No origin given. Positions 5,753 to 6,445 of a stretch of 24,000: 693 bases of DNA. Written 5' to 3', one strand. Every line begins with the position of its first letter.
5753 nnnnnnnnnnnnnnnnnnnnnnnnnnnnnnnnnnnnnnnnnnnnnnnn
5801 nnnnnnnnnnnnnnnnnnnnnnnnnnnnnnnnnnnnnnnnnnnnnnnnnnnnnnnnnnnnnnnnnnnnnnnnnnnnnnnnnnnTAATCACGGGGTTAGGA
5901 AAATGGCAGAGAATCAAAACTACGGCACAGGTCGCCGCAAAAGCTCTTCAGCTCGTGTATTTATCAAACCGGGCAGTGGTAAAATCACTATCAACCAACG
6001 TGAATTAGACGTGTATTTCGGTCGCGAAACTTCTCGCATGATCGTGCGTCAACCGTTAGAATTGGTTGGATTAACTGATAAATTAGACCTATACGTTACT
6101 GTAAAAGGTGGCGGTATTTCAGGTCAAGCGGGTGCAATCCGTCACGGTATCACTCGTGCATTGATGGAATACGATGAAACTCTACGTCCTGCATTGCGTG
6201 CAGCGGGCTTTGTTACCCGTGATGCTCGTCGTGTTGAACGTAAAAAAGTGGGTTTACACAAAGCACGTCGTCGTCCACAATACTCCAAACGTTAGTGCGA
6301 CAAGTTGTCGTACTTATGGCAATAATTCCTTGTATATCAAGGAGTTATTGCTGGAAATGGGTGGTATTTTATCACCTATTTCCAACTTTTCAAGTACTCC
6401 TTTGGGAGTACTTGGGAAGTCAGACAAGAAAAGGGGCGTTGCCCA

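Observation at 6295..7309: About 1 kb of ORF-free, hairpin-dense RNA between the intact 5' splice site and the canonical ribozyme body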

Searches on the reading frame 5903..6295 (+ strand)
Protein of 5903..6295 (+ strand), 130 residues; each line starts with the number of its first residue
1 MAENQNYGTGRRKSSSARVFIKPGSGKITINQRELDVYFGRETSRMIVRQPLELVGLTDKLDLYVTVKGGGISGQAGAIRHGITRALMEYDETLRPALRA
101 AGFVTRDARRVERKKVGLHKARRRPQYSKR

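Call 12: find_encoding_contigs(protein=window:5903-6295:+, flank=5000, max_places=10)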
Protein window:5903-6295:+ (130 aa): 23 contigs read that carry it; 10 places shown.
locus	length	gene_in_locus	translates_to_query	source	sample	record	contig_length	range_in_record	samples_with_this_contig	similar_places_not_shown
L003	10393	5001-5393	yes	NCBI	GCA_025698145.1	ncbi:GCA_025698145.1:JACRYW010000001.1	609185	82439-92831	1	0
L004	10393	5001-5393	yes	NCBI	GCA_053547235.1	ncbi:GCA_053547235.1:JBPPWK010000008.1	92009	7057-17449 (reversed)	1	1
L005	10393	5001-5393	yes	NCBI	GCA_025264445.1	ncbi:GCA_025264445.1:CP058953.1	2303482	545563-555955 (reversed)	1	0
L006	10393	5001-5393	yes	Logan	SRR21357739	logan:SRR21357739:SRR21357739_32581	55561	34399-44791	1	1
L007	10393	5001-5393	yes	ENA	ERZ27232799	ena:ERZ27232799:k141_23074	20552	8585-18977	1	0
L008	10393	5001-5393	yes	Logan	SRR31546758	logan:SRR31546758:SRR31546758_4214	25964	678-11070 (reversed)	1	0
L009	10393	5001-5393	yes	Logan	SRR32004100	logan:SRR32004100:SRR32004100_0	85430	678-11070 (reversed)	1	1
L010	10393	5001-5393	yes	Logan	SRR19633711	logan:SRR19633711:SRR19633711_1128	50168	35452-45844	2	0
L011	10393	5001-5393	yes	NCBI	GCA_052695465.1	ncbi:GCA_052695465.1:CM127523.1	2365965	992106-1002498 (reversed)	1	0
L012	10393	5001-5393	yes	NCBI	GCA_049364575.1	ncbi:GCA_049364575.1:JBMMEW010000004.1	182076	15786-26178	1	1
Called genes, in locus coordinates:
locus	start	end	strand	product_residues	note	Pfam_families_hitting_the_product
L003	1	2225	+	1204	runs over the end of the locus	PF00580:UvrD-helicase, PF13245:AAA_19, PF13361:UvrD_C, PF13538:UvrD_C_2 (faint), PF12705:PDDEXK_1 (weak)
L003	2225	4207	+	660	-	PF21185:RecD_N, PF13086:AAA_11 (weak), PF13245:AAA_19, PF13401:AAA_22 (weak), PF13604:AAA_30, PF05127:NAT10_TcmA_helicase, PF01443:Viral_helicase1 (weak), PF13538:UvrD_C_2, +2 more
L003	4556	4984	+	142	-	PF00572:Ribosomal_L13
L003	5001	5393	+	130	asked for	PF00380:Ribosomal_S9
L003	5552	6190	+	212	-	PF02798:GST_N, PF13409:GST_N_2, PF13417:GST_N_3, PF00043:GST_C, PF13410:GST_C_2 (weak)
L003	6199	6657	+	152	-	PF04386:SspB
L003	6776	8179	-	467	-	PF01336:tRNA_anti-codon, PF00152:tRNA-synt_2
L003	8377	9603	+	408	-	PF00480:ROK (weak)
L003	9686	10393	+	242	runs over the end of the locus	PF01656:CbiA, PF13500:AAA_26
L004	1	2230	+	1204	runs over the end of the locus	PF00580:UvrD-helicase, PF13245:AAA_19, PF13361:UvrD_C, PF13538:UvrD_C_2 (faint), PF12705:PDDEXK_1 (weak)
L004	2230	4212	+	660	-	PF21185:RecD_N, PF13086:AAA_11 (weak), PF13245:AAA_19, PF13401:AAA_22 (weak), PF13604:AAA_30, PF05127:NAT10_TcmA_helicase, PF01443:Viral_helicase1 (weak), PF13538:UvrD_C_2, +2 more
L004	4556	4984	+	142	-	PF00572:Ribosomal_L13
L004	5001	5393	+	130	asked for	PF00380:Ribosomal_S9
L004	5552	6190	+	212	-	PF02798:GST_N, PF13409:GST_N_2, PF13417:GST_N_3, PF00043:GST_C, PF13410:GST_C_2 (weak)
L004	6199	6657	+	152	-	PF04386:SspB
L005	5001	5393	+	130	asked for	PF00380:Ribosomal_S9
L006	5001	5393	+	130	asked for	PF00380:Ribosomal_S9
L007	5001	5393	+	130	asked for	PF00380:Ribosomal_S9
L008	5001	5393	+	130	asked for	PF00380:Ribosomal_S9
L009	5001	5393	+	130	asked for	PF00380:Ribosomal_S9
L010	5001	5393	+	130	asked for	PF00380:Ribosomal_S9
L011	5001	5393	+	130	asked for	PF00380:Ribosomal_S9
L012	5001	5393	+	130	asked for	PF00380:Ribosomal_S9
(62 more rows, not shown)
